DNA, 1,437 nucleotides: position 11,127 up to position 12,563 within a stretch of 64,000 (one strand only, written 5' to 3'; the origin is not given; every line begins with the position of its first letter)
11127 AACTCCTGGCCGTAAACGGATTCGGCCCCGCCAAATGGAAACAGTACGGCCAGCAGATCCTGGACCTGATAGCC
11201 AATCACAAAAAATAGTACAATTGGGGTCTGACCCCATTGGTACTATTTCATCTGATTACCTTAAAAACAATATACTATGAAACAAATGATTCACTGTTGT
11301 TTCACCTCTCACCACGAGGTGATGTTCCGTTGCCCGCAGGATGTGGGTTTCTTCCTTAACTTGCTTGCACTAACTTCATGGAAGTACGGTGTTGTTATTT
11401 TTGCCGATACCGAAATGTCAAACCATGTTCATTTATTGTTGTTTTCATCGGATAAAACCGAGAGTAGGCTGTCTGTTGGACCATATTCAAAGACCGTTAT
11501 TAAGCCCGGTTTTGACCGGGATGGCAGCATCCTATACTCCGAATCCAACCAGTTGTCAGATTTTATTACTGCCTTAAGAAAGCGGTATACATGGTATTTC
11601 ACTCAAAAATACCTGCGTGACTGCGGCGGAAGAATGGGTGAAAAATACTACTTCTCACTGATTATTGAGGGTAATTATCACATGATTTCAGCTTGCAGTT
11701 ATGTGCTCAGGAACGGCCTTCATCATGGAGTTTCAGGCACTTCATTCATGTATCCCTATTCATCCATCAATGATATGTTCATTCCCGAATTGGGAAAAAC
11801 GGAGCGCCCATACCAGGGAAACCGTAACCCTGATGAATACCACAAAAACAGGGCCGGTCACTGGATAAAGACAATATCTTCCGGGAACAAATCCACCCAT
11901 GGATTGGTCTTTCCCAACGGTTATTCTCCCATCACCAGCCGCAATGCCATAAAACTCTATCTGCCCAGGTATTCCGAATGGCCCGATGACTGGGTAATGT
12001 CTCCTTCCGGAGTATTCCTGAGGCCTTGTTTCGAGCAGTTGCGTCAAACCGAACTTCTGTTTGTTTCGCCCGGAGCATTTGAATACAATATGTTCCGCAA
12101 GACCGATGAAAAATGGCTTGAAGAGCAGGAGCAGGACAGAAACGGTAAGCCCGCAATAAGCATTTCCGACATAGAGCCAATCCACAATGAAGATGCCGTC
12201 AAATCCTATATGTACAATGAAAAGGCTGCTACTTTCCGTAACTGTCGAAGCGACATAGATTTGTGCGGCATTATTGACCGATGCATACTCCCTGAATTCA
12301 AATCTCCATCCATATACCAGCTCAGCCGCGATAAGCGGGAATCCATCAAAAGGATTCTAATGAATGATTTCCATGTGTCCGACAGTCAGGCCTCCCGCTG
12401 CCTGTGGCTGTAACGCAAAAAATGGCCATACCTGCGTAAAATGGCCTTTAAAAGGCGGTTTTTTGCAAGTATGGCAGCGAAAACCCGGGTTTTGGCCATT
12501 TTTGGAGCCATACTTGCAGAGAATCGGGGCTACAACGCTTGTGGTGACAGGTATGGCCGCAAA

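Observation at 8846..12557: Pif1-family helicase plus HUH (Y1) nuclease gene pair tightly bracketed by 140-bp near-identical inverted repeats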

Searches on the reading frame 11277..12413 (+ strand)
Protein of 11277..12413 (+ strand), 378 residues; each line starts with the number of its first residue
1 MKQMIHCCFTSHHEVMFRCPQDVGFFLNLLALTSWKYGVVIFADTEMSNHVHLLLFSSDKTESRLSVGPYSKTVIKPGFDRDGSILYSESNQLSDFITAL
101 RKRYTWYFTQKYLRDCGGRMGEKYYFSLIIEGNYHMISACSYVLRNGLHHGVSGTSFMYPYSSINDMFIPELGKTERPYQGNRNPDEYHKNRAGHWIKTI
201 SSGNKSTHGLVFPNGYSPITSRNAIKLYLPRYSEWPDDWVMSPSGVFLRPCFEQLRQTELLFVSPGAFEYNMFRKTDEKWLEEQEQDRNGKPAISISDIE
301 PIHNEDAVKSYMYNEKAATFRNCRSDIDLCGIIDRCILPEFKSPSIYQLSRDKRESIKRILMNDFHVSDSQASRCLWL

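Call 6: search_protein_families(library=pfam, proteins=[window:11277-12413:+])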
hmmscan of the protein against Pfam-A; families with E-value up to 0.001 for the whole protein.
window:11277-12413:+ (378 aa): 0 families

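Call 8: search_protein_families(library=pfam, proteins=[window:11277-12413:+], max_evalue=10)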
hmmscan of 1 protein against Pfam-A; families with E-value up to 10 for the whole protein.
window:11277-12413:+ (378 aa): 1 family
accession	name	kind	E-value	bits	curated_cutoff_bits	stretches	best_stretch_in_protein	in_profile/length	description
PF01797.21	Y1_Tnp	-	0.24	11.9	23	1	28-58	30-60/121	Transposase IS200 like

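Call 9: search_protein_families(library=ncbifam, proteins=[window:11277-12413:+], max_evalue=1)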
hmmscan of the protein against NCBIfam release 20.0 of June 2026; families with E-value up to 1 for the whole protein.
window:11277-12413:+ (378 aa): 1 family
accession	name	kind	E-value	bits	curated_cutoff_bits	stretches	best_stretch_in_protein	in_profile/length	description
NF047646.1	REP_Tyr_transpos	equivalog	0.14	12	80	0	91-162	70-146/146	REP-associated tyrosine transposase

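Call 12: find_homologous_proteins(query=window:11277-12413:+)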
Query window:11277-12413:+ (378 aa): 58 proteins with E <= 0.001 among 754 candidates.
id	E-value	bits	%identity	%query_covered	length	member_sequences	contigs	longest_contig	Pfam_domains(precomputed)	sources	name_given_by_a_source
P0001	2.3e-252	855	95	100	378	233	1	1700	-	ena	-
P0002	5.1e-242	821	89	100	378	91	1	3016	-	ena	-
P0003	1.6e-240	816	94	96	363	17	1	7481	-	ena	-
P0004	2.9e-204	696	79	100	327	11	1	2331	-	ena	-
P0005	2.6e-197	673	74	100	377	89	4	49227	-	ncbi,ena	-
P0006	1.9e-179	615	70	100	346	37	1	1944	PF01797.22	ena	-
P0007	1.2e-176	605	80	60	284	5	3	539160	-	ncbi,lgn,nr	ncbi:MAG: hypothetical protein IKW84_07170 [Bacteroidaceae bacterium]|nr:hypothetical protein [Bacte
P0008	1.1e-169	582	86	74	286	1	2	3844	-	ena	-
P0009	1.9e-144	499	59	99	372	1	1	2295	-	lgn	-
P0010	4.5e-144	498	57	99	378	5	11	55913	-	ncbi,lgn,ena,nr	ncbi:MAG: hypothetical protein MJY66_07790 [Bacteroidaceae bacterium]|nr:hypothetical protein [Bacte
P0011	1.8e-141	490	56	99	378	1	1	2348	-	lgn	-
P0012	4.5e-141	488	58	99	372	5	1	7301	-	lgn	-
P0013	7.7e-141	487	95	38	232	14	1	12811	-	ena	-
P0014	1.8e-104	368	47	99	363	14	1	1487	-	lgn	-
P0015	1.2e-103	365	72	56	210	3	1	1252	-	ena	-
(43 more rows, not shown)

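Call 15: search_solved_structures(query=A1, max_evalue=10, show_alignments=3)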
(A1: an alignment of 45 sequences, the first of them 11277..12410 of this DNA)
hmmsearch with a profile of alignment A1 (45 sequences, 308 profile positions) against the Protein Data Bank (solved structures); distinct sequences matched with E-value up to 10: 0.

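Call 16: search_protein_families(library=pfam, alignment_id=A1, max_evalue=0.01)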
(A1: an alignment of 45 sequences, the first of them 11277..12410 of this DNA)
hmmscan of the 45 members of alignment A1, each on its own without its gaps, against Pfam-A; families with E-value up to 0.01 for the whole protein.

A. member 1, window:11277-12410:+ (378 aa): 0 families

B. families by the number of members that match (of 45 scanned): 1 family
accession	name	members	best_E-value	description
PF01797.21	Y1_Tnp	12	2e-06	Transposase IS200 like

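Call 18: find_related_loci(query=A1, collection=genome_contigs, flank=10000)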
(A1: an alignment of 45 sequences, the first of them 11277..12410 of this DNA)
Query A1 (378 aa) in genome_contigs; peptide patterns used: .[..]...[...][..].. (x = any residue, [..] = any of these).
178 stretches matched a pattern; 159 encode a relative of the query (tblastn E <= 1e-3); the best 80 are kept; 80 distinct loci.
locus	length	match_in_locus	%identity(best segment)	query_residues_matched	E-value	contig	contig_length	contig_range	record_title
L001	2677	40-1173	99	1-378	0e+0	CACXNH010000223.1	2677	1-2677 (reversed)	MAG: uncultured Bacteroidia bacterium isolate RUG11406 genome assembly, contig: RUG11406_asm_223, whole genome shotgun s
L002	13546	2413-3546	95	1-378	0e+0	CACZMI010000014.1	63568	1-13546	MAG: uncultured Bacteroidales bacterium isolate RUG12752 genome assembly, contig: RUG12752_asm_14, whole genome shotgun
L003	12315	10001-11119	94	1-373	0e+0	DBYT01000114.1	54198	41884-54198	MAG TPA_asm: Bacteroidales bacterium UBA1179 UBA1179_contig_395, whole genome shotgun sequence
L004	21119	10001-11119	93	1-373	0e+0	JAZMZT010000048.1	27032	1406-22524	MAG: Bacteroidaceae bacterium isolate T1900044749_TS20190415.MAGScoT_cleanbin_000040 SGB_2167_k141_4564773, whole genome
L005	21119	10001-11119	94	1-373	0e+0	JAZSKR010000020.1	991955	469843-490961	MAG: Bacteroidaceae bacterium isolate T1900044560_TS20190026.MAGScoT_cleanbin_000001 SGB_357_k141_1271685, whole genome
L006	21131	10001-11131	75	1-378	0e+0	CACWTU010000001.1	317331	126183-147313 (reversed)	MAG: uncultured Bacteroidales bacterium isolate RUG10916 genome assembly, contig: RUG10916_asm_1, whole genome shotgun s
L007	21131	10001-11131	75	1-378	0e+0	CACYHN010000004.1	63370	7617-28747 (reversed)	MAG: uncultured Bacteroidales bacterium isolate RUG11955 genome assembly, contig: RUG11955_asm_4, whole genome shotgun s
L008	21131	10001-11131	74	1-378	0e+0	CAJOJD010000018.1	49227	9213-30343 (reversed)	uncultured Bacteroidaceae bacterium isolate Red_deer_4_mag_217 genome assembly, contig: scaffold_4831, whole genome shot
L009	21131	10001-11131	74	1-378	0e+0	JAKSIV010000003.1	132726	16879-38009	MAG: Bacteroidaceae bacterium isolate Horse_feces30 MAG030_3, whole genome shotgun sequence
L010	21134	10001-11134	89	1-378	0e+0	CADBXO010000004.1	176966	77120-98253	MAG: uncultured Bacteroidales bacterium isolate RUG14391 genome assembly, contig: RUG14391_asm_4, whole genome shotgun s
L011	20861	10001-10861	79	1-378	2e-119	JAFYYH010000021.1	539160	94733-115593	MAG: Bacteroidaceae bacterium isolate RGIG7532 Water_buffalos_Omasum-1__c545971, whole genome shotgun sequence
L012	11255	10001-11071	47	1-376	5e-112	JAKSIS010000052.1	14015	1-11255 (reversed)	MAG: Bacteroidaceae bacterium isolate Horse_feces27 MAG027_52, whole genome shotgun sequence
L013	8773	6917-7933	46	1-376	8e-104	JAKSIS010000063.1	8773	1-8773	MAG: Bacteroidaceae bacterium isolate Horse_feces27 MAG027_63, whole genome shotgun sequence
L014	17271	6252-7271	47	1-378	3e-102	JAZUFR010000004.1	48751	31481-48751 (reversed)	MAG: Bacteroidaceae bacterium isolate T1900045293_TH20190063.MAGScoT_cleanbin_000001 SGB_6050_k141_2446501, whole genome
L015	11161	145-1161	45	1-376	2e-100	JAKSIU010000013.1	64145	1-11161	MAG: Bacteroidaceae bacterium isolate Horse_feces29 MAG029_13, whole genome shotgun sequence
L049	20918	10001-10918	33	1-378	4e-58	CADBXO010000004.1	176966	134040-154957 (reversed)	MAG: uncultured Bacteroidales bacterium isolate RUG14391 genome assembly, contig: RUG14391_asm_4, whole genome shotgun s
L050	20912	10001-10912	33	1-376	4e-58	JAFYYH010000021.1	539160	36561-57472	MAG: Bacteroidaceae bacterium isolate RGIG7532 Water_buffalos_Omasum-1__c545971, whole genome shotgun sequence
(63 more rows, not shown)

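Call 23: predict_structure(alignment_id=A1)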
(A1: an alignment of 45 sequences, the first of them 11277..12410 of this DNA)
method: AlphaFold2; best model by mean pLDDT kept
length: 378 residues; sequences in the alignment: 45
mean_pLDDT: 85.8   pTM: 0.85
mean pLDDT of the five models: 85.8, 83.7, 83.2, 80.2, 80.0
residues with pLDDT >= 90: 240; 70-90: 85; 50-70: 26; < 50: 27
segments of 3 or more residues with pLDDT < 50: 65-89
pLDDT, mean of each block of 10 residues (from residue 1): 88 90 98 94 95 87 43 32 41 88 93 82 82 95 94 91 95 90 72 87 68 92 95 92 97 95 95 90 93 87 85 77 83 96 94 97 93 93
secondary structure, 60 per line:
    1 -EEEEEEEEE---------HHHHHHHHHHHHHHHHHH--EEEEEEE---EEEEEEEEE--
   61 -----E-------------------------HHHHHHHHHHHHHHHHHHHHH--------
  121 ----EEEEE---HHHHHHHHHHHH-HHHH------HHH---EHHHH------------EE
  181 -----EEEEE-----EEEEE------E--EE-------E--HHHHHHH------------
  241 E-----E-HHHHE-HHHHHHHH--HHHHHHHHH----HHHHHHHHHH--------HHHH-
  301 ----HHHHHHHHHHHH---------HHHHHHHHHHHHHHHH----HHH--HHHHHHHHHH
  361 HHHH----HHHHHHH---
elements in order: E2-10 H20-37 E40-46 E50-58 H92-112 E125-129 H133-144 H146-149 H163-166 E186-190 E196-200 H222-228 H249-252 H255-262 H265-273 H278-287 H296-299 H305-316 H326-341 H351-364 H369-375

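Call 29: fold_search(model_id=the predicted structure, library=pdb)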
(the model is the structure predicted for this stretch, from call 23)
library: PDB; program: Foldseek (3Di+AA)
matches with E <= 10: 499; with E <= 0.001: 0
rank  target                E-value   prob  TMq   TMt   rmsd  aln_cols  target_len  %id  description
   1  2xma_B                2.0e-03  1.00  0.24  0.61   4.0       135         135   15  DEINOCOCCUS RADIODURANS ISDRA2 TRANSPOSASE RIGHT END DNA COMPLEX (released 2010-10-13)
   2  4er8_A                2.1e-03  1.00  0.31  0.66  15.5       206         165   11  Structure of the REP associates tyrosine transposase bound to a REP hairpin (released 2012-08-15)
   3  2xma_A                3.4e-03  1.00  0.23  0.58   4.1       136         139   15  DEINOCOCCUS RADIODURANS ISDRA2 TRANSPOSASE RIGHT END DNA COMPLEX (released 2010-10-13)
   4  2xm3_C                4.0e-03  1.00  0.23  0.63   4.0       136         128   15  Deinococcus radiodurans ISDra2 Transposase Left end DNA complex (released 2010-10-13)
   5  2xqc_D                4.5e-03  1.00  0.23  0.61   4.0       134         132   15  DEINOCOCCUS RADIODURANS ISDRA2 TRANSPOSASE COMPLEXED WITH LEFT END RECOGNITION AND CLEAVAGE SITE AND ZN (released 2010-10-13)
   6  2xma_E                4.5e-03  1.00  0.22  0.56   4.2       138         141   14  DEINOCOCCUS RADIODURANS ISDRA2 TRANSPOSASE RIGHT END DNA COMPLEX (released 2010-10-13)
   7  2xm3_B                6.1e-03  1.00  0.24  0.63   3.1       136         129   14  Deinococcus radiodurans ISDra2 Transposase Left end DNA complex (released 2010-10-13)
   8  2xm3_D                6.8e-03  1.00  0.24  0.63   4.1       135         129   16  Deinococcus radiodurans ISDra2 Transposase Left end DNA complex (released 2010-10-13)
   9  2xo6_A                7.6e-03  1.00  0.24  0.61   3.1       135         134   15  DEINOCOCCUS RADIODURANS ISDRA2 TRANSPOSASE Y132F MUTANT COMPLEXED WITH LEFT END RECOGNITION AND CLEAVAGE SITE (released 2010-10-13)
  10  2xo6_D                8.5e-03  1.00  0.23  0.62   3.2       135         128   15  DEINOCOCCUS RADIODURANS ISDRA2 TRANSPOSASE Y132F MUTANT COMPLEXED WITH LEFT END RECOGNITION AND CLEAVAGE SITE (released 2010-10-13)
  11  2xm3_A                8.9e-03  1.00  0.23  0.63   4.1       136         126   16  Deinococcus radiodurans ISDra2 Transposase Left end DNA complex (released 2010-10-13)
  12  2ec2_A                1.2e-02  0.99  0.20  0.50   5.7       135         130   12  Crystal structure of transposase from Sulfolobus tokodaii (released 2007-02-27)
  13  2f4f_A                1.3e-02  1.00  0.22  0.57   3.8       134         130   11  Crystal structure of IS200 transposase (released 2005-12-13)
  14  2fyx_A                1.4e-02  1.00  0.23  0.59   3.6       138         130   16  Crystal structure of a putative transposase (dr_0177) from deinococcus radiodurans r1 at 1.90 A resolution (released 2006-02-21)
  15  2a6o_A                2.0e-02  1.00  0.23  0.53   7.7       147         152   12  Crystal Structure of the ISHp608 Transposase in Complex with Stem-loop DNA (released 2005-10-25)
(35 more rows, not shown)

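Call 65: search_protein_families(library=padloc, proteins=[window:11277-12410:+], max_evalue=0.01)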
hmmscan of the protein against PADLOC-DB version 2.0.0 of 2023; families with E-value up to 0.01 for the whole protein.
window:11277-12410:+ (378 aa): 0 families

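Call 66: search_protein_families(library=phrogs, proteins=[window:11277-12410:+], max_evalue=0.01)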
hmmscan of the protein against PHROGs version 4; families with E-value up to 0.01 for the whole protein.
window:11277-12410:+ (378 aa): 0 families

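Call 72: search_protein_representatives(alignment_id=A1)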
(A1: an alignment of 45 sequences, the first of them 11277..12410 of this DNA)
Query: 45 sequences, 308 profile positions. Proteins with E-value up to 0.001 (for the whole library): 12585; up to 1e-10: 1702; up to 1e-30: 206. The best 150 are listed.
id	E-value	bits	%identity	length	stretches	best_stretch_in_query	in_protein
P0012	8.4e-130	449.0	-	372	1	1-306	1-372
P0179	6.4e-124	429.7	-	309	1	1-307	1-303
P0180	7.1e-117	406.6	-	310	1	1-308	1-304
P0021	2.9e-115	401.3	-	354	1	16-307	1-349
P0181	6.9e-115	400.0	-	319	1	1-307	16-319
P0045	2.6e-113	394.9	-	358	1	1-307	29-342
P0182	3.7e-112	391.1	-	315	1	4-307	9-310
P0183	2.9e-111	388.1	-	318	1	1-308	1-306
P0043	2.5e-107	375.2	-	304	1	1-308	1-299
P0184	6.9e-107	373.8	-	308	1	1-307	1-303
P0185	2.5e-106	371.9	-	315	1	1-308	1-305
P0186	8.1e-106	370.3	-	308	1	1-308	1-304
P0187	1.3e-105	369.6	-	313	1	1-307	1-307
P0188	1.9e-105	369.0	-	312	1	1-307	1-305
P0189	2.7e-103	362.0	-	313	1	1-308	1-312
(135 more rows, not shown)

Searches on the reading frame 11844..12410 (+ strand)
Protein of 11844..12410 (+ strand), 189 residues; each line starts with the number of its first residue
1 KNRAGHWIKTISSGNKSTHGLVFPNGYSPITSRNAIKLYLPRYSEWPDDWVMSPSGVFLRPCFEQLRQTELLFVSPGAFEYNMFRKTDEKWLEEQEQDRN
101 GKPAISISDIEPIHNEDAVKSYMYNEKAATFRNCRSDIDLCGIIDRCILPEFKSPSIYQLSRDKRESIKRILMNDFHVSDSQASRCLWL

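Call 59: predict_structure(alignment_id=A2)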
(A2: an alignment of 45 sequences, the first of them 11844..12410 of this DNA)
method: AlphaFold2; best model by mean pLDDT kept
length: 189 residues; sequences in the alignment: 45
mean_pLDDT: 77.2   pTM: 0.37
mean pLDDT of the five models: 77.2, 75.8, 75.3, 74.2, 70.6
residues with pLDDT >= 90: 44; 70-90: 88; 50-70: 46; < 50: 11
segments of 3 or more residues with pLDDT < 50: 67-70
pLDDT, mean of each block of 10 residues (from residue 1): 62 64 83 88 81 82 53 51 60 82 83 82 62 73 94 93 96 90 90
secondary structure, 60 per line:
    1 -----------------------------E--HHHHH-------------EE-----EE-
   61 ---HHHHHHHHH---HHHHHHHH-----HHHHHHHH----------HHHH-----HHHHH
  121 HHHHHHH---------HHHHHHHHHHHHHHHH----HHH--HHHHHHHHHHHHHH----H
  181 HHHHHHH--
elements in order: H33-37 H64-72 H76-83 H89-96 H107-110 H116-127 H137-152 H162-175 H180-187

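Call 62: fold_search(model_id=the predicted structure, library=pdb)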
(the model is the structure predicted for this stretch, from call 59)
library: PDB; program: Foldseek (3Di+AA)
matches with E <= 10: 14; with E <= 0.001: 0
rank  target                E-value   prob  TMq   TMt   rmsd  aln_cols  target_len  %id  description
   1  7n6g_1R               1.7e+00  0.04  0.14  0.09  19.9       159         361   10  C1 of central pair (released 2022-05-18)
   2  4y66_C                3.4e+00  0.04  0.14  0.14  31.1       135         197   14  Crystal structure of Giardia lamblia Hop2-Mnd1 complex (released 2015-03-18)
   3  4y66_A                4.3e+00  0.05  0.15  0.23  32.7       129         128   16  Crystal structure of Giardia lamblia Hop2-Mnd1 complex (released 2015-03-18)
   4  2key_MODEL_1_A        4.8e+00  0.09  0.17  0.28  10.9        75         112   20  Solution NMR structure of a domain from a putative phage integrase protein BF2284 from Bacteroides fragilis, N (released 2009-04-14)
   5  4pxo_B                4.8e+00  0.03  0.13  0.11  16.1       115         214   10  Crystal structure of Maleylacetoacetate isomerase from Methylobacteriu extorquens AM1 WITH BOUND MALONATE AND GSH (TAR (released 2014-04-09)
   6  3hqi_A                5.7e+00  0.02  0.12  0.09  13.5        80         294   19  Structures of SPOP-Substrate Complexes: Insights into Molecular Architectures of BTB-Cul3 Ubiquitin Ligases: SPOPMATHx (released 2009-10-20)
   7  4ew5_A                6.8e+00  0.03  0.10  0.14   7.1        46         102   20  C-terminal domain of inner membrane protein CigR from Salmonella enterica. (released 2012-05-23)
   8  7ane_ai               7.3e+00  0.07  0.19  0.10  10.7        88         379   14  Leishmania Major mitochondrial ribosome (released 2021-06-23)
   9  4px1_B                7.3e+00  0.02  0.13  0.11  16.2       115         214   10  CRYSTAL STRUCTURE OF Maleylacetoacetate isomerase from Methylobacteriu extorquens AM1 WITH BOUND MALONATE (TARGET EFI- (released 2014-04-09)
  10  3fki_D                7.7e+00  0.01  0.13  0.14  19.1       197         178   17  12-Subunit RNA Polymerase II Refined with Zn-SAD data (released 2009-03-10)
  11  5t3w_A                9.2e+00  0.03  0.15  0.20  17.3        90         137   13  Marburg virus VP30 bound to nucleoprotein (released 2016-09-28)
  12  4eqq_B                9.8e+00  0.06  0.19  0.33  11.9       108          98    9  Structure of Ltp, a superinfection exclusion protein from the Streptococcus thermophilus temperate phage TP-J34 (released 2013-06-05)
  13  8dws_E                9.8e+00  0.01  0.12  0.08  14.4        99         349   23  Full-length E47K SPOP (released 2023-01-18)
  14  2q14_C                9.8e+00  0.01  0.16  0.08  17.8       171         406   10  Crystal structure of Phosphohydrolase (BT4208) from Bacteroides thetaiotaomicron VPI-5482 at 2.20 A resolution (released 2007-06-12)
